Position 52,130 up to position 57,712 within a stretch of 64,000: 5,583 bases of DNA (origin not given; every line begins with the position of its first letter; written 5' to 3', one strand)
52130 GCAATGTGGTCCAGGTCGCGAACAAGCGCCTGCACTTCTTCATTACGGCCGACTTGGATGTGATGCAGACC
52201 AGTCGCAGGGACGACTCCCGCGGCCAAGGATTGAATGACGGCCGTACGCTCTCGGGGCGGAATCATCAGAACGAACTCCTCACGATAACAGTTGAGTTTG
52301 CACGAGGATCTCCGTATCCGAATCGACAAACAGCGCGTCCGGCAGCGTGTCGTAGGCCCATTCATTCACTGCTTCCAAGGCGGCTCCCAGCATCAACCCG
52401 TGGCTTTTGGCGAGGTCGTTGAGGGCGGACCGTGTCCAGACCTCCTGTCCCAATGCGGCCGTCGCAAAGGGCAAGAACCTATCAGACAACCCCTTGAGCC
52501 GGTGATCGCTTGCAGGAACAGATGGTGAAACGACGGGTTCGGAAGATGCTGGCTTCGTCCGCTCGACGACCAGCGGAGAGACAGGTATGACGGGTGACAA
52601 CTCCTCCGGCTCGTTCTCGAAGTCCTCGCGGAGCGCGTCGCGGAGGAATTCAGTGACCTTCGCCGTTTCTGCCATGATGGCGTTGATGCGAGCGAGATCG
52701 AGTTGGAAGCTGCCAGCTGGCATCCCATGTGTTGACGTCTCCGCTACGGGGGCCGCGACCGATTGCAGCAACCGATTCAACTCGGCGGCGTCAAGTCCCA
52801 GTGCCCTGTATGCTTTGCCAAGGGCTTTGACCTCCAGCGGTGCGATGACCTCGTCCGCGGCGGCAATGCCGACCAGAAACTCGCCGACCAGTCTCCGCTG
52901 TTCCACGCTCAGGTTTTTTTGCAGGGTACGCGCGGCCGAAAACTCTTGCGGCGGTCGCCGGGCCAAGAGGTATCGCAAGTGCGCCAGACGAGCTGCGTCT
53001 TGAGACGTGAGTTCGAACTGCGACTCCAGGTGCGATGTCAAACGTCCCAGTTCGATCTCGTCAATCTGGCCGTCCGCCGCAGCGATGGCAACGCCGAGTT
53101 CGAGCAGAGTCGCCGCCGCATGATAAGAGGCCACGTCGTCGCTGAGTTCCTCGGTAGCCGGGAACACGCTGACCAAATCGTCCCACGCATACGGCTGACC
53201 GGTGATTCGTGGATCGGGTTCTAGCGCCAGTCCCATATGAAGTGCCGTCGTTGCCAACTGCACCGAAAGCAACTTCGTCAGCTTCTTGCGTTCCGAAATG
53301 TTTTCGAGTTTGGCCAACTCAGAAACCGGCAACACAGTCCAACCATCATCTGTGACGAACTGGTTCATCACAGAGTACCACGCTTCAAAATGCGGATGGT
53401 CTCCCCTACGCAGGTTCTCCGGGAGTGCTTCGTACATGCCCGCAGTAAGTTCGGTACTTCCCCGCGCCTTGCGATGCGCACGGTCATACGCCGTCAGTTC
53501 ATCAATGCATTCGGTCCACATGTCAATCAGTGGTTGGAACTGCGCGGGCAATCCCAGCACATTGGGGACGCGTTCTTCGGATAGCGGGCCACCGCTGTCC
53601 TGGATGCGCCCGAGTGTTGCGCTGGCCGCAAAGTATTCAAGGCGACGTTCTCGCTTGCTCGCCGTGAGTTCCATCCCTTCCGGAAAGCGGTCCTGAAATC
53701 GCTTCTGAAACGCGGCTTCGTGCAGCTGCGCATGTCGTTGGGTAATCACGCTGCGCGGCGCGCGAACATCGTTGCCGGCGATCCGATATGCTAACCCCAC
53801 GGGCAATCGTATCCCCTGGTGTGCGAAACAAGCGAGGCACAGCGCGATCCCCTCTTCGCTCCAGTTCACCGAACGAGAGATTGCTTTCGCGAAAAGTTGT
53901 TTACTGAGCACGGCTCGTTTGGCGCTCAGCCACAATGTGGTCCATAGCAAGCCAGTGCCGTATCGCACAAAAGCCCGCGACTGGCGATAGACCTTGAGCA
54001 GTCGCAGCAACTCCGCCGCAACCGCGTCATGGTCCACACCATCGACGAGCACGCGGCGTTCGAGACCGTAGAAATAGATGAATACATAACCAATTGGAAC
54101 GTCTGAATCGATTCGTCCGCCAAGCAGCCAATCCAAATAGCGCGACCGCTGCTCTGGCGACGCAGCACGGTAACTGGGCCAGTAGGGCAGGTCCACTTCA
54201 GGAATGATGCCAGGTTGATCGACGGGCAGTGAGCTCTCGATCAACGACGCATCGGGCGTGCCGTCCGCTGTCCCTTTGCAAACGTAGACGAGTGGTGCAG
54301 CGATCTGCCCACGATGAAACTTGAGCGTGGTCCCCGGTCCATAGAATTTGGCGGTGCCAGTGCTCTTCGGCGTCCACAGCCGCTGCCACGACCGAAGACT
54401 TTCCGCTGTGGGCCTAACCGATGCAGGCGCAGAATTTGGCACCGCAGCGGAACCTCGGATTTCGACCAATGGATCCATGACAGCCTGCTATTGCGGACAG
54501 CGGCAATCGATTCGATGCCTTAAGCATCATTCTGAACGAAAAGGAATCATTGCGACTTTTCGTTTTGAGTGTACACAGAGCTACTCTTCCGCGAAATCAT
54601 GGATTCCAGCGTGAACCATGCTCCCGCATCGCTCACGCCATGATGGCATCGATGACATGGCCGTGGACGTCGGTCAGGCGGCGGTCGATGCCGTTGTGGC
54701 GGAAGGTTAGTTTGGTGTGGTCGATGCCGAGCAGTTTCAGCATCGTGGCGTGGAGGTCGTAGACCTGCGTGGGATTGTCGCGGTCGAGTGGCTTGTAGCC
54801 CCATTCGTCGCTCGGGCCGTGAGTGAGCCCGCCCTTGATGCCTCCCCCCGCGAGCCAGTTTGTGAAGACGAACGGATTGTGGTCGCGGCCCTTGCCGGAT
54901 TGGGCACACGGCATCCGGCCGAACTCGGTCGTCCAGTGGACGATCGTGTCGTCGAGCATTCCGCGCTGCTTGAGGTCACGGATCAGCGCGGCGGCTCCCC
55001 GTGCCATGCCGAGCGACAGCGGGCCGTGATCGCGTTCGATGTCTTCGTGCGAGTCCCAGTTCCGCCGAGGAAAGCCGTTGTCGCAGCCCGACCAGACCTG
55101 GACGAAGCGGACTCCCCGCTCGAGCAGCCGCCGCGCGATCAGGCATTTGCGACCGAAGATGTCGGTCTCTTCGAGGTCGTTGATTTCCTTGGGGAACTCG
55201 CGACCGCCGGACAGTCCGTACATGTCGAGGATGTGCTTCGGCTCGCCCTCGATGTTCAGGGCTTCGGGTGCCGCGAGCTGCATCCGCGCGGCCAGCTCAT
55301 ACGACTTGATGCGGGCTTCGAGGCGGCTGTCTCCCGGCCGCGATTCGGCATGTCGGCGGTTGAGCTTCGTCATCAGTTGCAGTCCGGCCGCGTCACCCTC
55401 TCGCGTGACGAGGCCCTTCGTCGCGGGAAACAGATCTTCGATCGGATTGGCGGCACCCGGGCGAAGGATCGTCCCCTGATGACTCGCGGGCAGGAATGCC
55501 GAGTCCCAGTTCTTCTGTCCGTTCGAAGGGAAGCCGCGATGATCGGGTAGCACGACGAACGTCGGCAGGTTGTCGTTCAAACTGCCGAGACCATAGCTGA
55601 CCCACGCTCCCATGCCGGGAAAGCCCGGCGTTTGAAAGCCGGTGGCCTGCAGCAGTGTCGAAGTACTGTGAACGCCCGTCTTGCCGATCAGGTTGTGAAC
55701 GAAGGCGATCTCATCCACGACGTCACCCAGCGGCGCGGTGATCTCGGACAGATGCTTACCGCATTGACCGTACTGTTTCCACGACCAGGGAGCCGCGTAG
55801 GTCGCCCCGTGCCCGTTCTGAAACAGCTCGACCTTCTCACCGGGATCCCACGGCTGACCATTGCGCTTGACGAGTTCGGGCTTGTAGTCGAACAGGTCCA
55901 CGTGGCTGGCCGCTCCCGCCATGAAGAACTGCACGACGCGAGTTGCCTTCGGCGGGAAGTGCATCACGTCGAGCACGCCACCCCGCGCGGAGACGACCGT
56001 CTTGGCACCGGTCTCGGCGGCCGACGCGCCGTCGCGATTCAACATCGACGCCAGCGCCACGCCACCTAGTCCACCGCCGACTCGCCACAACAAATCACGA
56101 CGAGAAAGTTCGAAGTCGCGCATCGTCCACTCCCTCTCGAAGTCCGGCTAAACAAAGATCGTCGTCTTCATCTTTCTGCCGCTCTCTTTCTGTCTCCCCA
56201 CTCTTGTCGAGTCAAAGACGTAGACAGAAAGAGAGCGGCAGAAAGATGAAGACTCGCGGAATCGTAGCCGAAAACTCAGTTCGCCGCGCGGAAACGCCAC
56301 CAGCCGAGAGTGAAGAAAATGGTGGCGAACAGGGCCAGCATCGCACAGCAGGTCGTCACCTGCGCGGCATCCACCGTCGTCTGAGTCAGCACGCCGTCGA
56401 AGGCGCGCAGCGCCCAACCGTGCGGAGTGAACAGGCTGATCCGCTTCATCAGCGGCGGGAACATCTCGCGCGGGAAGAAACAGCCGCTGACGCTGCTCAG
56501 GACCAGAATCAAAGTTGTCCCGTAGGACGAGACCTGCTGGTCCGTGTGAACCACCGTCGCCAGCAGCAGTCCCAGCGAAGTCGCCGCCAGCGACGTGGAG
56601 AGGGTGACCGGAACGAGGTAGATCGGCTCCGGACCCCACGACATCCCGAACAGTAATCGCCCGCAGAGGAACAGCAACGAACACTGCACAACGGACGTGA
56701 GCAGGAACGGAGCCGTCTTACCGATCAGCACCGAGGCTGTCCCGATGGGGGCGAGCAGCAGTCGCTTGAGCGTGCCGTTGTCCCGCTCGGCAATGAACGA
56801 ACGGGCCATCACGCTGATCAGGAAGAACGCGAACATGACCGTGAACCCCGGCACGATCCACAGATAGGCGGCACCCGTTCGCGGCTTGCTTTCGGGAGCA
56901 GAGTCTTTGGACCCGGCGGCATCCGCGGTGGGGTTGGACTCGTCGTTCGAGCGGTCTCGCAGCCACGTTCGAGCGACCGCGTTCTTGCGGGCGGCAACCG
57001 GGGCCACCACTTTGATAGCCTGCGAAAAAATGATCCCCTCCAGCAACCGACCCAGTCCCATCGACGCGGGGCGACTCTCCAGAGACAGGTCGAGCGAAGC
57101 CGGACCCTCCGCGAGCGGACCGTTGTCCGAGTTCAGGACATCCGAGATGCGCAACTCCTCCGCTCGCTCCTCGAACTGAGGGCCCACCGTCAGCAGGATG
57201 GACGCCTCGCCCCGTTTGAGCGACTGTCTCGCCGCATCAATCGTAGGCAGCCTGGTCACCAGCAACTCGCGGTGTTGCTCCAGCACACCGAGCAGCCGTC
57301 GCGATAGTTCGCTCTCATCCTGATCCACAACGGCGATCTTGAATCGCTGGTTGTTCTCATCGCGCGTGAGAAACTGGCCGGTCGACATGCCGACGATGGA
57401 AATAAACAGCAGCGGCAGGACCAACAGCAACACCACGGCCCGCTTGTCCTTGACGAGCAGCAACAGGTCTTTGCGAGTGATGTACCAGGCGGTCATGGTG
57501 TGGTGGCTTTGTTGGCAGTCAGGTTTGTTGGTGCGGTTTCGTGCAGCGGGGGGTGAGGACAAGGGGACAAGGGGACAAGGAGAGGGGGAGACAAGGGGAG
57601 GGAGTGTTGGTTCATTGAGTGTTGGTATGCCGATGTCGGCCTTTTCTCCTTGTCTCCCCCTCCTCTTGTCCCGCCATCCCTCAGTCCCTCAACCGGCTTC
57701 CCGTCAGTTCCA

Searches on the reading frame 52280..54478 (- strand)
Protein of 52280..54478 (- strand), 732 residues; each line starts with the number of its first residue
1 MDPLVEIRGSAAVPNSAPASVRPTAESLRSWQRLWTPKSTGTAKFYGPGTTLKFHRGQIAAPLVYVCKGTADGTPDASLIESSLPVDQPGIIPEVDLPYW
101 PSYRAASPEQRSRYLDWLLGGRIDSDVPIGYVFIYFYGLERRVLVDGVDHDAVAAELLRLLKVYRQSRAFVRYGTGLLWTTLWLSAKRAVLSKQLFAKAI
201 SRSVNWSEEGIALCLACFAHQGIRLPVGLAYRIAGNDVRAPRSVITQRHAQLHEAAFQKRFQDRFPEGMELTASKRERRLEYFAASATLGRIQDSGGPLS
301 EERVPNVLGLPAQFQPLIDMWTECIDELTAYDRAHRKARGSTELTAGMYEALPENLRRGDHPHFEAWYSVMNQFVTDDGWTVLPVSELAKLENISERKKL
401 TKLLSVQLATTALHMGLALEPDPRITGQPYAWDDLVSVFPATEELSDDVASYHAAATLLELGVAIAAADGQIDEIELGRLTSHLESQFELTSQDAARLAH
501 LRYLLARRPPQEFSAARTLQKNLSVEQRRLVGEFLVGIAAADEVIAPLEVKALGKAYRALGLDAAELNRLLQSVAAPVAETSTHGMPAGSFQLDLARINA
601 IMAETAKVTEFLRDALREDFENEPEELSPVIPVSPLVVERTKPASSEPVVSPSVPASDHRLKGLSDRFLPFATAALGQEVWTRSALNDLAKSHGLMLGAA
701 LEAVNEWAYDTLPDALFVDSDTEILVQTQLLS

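Call 12: search_protein_families(library=pfam, proteins=[window:52280-54478:-], max_evalue=0.001)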
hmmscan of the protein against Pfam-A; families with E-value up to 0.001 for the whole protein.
window:52280-54478:- (732 aa): 3 families
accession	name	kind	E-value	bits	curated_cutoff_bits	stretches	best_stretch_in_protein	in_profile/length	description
PF13208.11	TerB_N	-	6.6e-36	124.4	25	1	48-240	2-201/207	TerB N-terminal domain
PF15615.11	TerB_C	-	1.2e-24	87.7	26.3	1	587-731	13-144/148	TerB-C domain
PF05099.18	TerB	-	1.2e-13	51.9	24.4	1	459-570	5-116/118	Tellurite resistance protein TerB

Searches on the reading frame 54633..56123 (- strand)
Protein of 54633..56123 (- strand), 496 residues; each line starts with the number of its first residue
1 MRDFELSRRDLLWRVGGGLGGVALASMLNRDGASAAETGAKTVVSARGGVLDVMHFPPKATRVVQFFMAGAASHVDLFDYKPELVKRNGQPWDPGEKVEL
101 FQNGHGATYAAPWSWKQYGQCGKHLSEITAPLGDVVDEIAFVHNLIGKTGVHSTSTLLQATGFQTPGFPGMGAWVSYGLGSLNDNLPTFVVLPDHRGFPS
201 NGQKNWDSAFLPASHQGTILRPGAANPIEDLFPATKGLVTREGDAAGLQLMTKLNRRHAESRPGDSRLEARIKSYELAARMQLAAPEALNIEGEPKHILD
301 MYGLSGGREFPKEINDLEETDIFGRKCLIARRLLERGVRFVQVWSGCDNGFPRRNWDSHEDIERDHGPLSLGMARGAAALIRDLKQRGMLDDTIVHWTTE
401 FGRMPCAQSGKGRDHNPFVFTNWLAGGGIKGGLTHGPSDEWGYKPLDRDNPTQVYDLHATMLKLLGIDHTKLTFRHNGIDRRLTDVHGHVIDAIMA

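Call 12: search_protein_families(library=pfam, proteins=[window:54633-56123:-], max_evalue=0.001)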
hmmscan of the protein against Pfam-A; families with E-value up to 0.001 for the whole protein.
window:54633-56123:- (496 aa): 1 family
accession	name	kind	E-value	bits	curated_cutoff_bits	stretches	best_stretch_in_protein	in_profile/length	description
PF07394.17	DUF1501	-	2.3e-130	435.7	27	1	60-495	1-390/390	Protein of unknown function (DUF1501)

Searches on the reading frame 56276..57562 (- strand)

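Call 12: search_protein_families(library=pfam, proteins=[window:56276-57562:-], max_evalue=0.001)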
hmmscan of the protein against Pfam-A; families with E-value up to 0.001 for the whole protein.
window:56276-57562:- (428 aa): 4 families
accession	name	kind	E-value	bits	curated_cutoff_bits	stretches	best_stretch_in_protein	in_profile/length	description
PF12698.13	ABC2_membrane_3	-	5.7e-36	124.8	31.6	1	43-422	4-347/347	ABC-2 family transporter protein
PF01061.29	ABC2_membrane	-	2.2e-21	76.8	26.9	1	236-390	50-208/211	ABC-2 type transporter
PF12679.13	ABC2_membrane_2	-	2.6e-13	50.3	27.2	1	26-426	1-280/283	ABC-2 family transporter protein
PF12730.13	ABC2_membrane_4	-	5e-09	36.8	27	1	229-354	43-176/179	ABC-2 family transporter protein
